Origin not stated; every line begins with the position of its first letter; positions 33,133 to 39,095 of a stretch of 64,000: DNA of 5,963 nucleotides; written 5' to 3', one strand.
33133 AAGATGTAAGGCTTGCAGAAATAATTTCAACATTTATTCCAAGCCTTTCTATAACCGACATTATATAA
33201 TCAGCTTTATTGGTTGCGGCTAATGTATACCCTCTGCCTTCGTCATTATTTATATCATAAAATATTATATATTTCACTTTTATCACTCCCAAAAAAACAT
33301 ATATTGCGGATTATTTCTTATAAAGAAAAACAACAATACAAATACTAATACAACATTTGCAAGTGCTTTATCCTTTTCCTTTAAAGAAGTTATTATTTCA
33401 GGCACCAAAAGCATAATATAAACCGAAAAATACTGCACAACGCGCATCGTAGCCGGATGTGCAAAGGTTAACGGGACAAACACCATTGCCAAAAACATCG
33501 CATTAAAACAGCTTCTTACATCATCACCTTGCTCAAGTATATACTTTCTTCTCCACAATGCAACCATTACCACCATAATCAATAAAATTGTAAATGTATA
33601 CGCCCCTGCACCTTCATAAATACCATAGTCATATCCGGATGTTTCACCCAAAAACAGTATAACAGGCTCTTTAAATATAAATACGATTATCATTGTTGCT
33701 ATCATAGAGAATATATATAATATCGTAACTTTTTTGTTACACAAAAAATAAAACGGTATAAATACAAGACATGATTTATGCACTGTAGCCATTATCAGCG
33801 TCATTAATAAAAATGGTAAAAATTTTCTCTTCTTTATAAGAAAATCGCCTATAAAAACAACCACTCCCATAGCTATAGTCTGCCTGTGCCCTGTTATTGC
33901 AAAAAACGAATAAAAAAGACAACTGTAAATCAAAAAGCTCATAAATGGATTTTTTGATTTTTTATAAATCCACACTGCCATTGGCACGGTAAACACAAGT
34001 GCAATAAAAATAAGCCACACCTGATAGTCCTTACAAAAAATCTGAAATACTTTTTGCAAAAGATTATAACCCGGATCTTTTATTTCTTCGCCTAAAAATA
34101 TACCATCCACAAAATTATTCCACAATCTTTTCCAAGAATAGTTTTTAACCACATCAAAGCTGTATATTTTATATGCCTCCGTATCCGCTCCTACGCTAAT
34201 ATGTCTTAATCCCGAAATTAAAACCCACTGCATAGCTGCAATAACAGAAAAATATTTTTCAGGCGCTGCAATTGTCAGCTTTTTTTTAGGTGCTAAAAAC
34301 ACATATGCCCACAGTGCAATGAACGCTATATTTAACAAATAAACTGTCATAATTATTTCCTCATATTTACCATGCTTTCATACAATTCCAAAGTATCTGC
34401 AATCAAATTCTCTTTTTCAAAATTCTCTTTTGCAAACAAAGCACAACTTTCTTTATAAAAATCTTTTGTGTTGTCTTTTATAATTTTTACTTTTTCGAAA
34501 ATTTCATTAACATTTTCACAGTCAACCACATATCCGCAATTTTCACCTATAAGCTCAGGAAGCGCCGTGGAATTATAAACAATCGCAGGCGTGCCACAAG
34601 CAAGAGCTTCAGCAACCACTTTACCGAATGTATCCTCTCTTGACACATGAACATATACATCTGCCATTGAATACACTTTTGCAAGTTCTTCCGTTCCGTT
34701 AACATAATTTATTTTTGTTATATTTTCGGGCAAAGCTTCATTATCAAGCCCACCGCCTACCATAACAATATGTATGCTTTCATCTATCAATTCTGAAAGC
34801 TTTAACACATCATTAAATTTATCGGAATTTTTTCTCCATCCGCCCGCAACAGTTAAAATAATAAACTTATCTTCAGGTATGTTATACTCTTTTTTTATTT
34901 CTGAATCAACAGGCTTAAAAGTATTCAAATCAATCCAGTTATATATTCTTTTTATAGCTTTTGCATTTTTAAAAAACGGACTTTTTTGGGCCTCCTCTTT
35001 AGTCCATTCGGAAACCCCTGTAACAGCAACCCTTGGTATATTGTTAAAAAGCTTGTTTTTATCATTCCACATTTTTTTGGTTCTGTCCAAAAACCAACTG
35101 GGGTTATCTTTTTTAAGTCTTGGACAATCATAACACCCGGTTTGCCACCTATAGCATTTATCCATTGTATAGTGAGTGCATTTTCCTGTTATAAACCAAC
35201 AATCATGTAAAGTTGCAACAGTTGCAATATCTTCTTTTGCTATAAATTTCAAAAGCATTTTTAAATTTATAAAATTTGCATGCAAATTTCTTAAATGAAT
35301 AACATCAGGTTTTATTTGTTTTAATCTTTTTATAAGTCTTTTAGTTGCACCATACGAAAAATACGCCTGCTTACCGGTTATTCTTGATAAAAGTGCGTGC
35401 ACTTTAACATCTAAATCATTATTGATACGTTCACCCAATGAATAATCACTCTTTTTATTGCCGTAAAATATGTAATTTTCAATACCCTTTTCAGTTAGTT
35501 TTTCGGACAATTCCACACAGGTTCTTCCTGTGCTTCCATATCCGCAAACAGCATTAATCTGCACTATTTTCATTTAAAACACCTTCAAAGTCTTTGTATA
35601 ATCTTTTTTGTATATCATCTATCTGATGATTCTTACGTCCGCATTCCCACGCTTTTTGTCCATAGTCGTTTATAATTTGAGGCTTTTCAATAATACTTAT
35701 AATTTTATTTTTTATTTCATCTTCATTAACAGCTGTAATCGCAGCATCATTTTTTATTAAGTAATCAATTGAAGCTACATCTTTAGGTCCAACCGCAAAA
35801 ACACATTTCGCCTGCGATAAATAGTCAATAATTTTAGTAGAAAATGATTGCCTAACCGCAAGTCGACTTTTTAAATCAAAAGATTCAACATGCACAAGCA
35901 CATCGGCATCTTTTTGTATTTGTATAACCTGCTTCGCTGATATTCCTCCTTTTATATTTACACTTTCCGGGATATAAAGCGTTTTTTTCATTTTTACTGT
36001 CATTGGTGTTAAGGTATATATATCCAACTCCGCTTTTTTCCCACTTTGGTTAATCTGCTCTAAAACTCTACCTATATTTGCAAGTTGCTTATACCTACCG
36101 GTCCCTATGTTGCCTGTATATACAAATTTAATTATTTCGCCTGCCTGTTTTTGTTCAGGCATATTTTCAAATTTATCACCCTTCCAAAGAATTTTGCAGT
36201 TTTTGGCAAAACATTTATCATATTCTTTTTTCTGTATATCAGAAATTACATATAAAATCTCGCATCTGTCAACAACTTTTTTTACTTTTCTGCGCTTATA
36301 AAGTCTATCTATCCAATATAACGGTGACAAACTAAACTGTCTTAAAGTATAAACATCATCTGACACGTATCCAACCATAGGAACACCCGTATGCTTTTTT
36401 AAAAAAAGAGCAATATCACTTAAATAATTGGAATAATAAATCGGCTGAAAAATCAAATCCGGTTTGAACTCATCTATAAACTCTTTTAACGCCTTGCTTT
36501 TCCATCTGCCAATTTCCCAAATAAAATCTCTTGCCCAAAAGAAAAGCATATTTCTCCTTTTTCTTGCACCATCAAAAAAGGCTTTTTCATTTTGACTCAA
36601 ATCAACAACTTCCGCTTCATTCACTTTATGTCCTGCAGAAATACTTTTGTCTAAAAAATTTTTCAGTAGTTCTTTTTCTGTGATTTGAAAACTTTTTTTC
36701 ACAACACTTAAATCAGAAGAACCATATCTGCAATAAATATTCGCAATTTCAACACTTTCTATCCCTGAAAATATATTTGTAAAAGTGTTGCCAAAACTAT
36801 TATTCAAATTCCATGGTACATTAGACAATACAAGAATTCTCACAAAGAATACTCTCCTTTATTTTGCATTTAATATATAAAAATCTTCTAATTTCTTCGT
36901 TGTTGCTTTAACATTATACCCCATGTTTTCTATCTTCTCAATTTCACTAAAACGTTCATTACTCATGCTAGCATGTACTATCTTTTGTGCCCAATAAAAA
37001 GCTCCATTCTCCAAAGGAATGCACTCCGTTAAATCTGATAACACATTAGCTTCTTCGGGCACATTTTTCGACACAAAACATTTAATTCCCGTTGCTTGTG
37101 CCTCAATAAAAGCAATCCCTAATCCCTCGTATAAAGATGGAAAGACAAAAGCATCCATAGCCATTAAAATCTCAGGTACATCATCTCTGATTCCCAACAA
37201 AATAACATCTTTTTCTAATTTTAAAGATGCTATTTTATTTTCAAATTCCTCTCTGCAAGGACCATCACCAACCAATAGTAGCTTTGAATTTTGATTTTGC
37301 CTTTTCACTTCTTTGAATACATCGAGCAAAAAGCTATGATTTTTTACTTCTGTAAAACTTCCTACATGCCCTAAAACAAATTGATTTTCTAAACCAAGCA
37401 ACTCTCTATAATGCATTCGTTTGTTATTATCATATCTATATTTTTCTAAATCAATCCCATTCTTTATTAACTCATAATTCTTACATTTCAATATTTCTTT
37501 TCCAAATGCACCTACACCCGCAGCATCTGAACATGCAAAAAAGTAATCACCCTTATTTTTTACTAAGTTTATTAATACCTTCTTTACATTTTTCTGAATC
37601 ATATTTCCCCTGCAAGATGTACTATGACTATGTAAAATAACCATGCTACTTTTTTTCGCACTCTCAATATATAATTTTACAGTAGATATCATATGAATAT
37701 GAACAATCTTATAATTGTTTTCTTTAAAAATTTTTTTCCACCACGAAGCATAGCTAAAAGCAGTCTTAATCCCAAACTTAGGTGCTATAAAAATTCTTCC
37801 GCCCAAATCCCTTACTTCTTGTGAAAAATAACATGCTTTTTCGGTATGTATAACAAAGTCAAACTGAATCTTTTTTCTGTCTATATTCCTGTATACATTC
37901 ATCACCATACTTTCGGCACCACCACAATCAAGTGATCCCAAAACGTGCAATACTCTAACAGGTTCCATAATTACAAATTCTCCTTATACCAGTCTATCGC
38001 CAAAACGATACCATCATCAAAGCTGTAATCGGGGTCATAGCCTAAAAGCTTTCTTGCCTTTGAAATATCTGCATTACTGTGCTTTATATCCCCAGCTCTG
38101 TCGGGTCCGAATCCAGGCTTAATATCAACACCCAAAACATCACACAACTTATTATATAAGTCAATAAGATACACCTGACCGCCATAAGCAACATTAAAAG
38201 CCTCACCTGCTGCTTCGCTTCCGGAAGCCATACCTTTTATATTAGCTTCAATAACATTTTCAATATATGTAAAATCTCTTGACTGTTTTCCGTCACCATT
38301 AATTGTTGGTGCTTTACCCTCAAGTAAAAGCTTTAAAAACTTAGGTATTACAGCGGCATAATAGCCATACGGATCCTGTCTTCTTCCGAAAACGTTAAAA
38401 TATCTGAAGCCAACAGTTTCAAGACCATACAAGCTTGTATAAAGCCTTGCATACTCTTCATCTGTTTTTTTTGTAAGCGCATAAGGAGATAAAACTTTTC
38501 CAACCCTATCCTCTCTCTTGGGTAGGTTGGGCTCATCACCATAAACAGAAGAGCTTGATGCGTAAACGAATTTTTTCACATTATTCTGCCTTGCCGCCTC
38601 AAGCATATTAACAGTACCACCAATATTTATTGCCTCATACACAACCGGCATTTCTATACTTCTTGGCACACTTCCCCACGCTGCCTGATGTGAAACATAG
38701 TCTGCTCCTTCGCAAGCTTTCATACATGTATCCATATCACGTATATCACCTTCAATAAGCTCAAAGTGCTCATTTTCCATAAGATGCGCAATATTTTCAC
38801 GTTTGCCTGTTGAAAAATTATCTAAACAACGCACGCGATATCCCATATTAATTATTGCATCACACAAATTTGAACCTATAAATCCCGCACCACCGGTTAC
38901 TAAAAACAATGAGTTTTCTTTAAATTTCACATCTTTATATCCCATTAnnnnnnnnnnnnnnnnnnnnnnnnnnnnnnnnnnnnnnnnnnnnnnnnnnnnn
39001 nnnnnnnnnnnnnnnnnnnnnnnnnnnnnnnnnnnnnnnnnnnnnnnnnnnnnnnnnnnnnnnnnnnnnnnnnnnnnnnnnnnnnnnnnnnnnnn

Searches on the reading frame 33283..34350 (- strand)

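Call 38: search_protein_families(library=pfam, max_evalue=0.00001, proteins=[window:33283-34350:-])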
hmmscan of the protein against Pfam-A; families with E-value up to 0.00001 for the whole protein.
window:33283-34350:- (355 aa): 1 family
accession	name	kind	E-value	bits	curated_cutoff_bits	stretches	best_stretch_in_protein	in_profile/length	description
PF14897.12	EpsG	-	3.1e-41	142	30.1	1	33-346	2-311/326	EpsG family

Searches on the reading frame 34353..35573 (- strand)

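Call 62: search_protein_families(library=pfam, max_evalue=0.00001, proteins=[window:34353-35573:-])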
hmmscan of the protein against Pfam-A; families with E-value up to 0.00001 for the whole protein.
window:34353-35573:- (406 aa): 4 families
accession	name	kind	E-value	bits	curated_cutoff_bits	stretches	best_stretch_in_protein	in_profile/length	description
PF00534.26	Glycos_transf_1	-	6.3e-21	75.1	26.4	1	224-369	3-159/172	Glycosyl transferases group 1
PF13692.12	Glyco_trans_1_4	-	3.6e-16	60.1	27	1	240-363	5-137/142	Glycosyl transferases group 1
PF13439.12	Glyco_transf_4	-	6.1e-14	52.8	28.5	1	15-217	4-169/170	Glycosyltransferase Family 4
PF20706.3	GT4-conflict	-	9.8e-07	28.5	26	1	284-348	262-326/385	Family 4 Glycosyltransferase in conflict systems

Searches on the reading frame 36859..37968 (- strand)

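Call 62: search_protein_families(library=pfam, max_evalue=0.00001, proteins=[window:36859-37968:-])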
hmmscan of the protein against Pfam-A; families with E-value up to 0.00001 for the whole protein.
window:36859-37968:- (369 aa): 3 families
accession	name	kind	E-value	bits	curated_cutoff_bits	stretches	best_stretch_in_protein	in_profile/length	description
PF00534.26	Glycos_transf_1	-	2.7e-24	86.1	26.4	1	194-311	13-132/172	Glycosyl transferases group 1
PF13692.12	Glyco_trans_1_4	-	8.4e-24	84.9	27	1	197-302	2-108/142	Glycosyl transferases group 1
PF13439.12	Glyco_transf_4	-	5.3e-08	33.5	28.5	1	16-176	2-170/170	Glycosyltransferase Family 4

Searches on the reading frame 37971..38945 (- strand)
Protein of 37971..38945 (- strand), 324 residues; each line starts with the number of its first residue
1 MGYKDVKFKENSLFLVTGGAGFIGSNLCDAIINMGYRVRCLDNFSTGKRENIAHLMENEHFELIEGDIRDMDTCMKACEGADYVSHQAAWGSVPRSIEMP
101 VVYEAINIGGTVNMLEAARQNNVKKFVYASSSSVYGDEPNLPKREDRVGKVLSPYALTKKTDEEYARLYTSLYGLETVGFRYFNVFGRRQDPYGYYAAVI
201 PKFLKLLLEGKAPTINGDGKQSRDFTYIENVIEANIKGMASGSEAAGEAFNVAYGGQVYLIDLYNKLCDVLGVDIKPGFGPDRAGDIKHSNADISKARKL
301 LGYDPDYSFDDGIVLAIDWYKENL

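Call 63: search_protein_families(library=pfam, max_evalue=0.00001, proteins=[window:37971-38945:-])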
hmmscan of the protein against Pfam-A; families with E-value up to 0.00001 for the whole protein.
window:37971-38945:- (324 aa): 9 families
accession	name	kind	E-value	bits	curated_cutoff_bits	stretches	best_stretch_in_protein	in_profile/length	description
PF01370.27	Epimerase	-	4.4e-58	197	20.9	1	15-253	2-240/240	NAD dependent epimerase/dehydratase family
PF16363.11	GDP_Man_Dehyd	-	1.4e-52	179.6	27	1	15-313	1-329/332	GDP-mannose 4,6 dehydratase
PF01073.25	3Beta_HSD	-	8.5e-26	91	22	1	15-236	1-226/280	3-beta hydroxysteroid dehydrogenase/isomerase family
PF02719.21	Polysacc_synt_2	-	1.2e-17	64.5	20.2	1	15-276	2-252/293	Polysaccharide biosynthesis protein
PF13460.12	NAD_binding_10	-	4.7e-11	43.3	27.2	1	18-166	1-131/184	NAD(P)H-binding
PF05368.20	NmrA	-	3.2e-07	30.7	27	1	11-131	2-107/298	NmrA-like family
PF07993.18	NAD_binding_4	-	6.1e-07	29.3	20.1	0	16-233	1-256/258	Male sterility protein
PF00106.31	adh_short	-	1.7e-06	28.1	26.6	0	15-81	4-71/195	short chain dehydrogenase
PF04321.23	RmlD_sub_bind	-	2.8e-06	27.1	27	1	15-168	4-138/287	RmlD substrate binding domain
